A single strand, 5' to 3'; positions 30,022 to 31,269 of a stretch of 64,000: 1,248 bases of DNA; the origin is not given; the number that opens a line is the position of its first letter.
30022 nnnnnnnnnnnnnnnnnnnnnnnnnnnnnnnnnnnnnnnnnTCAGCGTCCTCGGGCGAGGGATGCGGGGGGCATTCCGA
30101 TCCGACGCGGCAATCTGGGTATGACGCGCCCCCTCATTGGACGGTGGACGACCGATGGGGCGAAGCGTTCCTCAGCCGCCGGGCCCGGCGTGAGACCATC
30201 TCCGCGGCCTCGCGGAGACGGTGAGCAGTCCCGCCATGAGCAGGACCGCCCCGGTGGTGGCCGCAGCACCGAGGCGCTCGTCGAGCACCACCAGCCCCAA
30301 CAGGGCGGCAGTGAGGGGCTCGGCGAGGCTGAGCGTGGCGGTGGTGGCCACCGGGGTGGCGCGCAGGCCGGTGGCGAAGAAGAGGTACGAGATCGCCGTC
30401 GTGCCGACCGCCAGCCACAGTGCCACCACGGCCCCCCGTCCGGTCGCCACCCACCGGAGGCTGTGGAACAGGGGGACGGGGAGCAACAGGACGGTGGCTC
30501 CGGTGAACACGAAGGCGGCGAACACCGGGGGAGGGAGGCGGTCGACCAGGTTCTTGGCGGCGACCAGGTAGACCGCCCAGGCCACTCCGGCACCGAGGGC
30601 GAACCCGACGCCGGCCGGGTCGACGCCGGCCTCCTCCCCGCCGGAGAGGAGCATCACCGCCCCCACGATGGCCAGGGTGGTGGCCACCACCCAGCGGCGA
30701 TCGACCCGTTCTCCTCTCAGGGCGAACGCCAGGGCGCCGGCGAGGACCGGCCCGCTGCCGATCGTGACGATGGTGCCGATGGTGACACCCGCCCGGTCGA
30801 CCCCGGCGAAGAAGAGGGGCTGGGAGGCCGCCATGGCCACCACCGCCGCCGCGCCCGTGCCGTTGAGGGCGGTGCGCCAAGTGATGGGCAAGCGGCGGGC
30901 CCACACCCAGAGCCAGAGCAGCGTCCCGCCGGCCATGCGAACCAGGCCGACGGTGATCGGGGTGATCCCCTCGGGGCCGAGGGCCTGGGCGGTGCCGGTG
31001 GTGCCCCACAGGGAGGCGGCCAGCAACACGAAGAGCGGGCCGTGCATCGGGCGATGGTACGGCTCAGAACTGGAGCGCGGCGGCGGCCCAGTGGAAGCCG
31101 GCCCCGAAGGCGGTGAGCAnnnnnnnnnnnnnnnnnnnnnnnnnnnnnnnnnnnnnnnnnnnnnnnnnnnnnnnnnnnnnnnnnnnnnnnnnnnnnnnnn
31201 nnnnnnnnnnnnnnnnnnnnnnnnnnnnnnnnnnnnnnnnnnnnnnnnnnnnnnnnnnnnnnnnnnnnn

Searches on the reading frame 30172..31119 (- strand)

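Call 56: search_protein_families(library=pfam, max_evalue=0.00001, proteins=[window:30172-31119:-])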
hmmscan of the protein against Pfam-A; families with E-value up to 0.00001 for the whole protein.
window:30172-31119:- (315 aa): 1 family
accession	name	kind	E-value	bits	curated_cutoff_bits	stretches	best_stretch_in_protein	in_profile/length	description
PF00892.27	EamA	-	1.9e-31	109.6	28.2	2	170-302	3-134/135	EamA-like transporter family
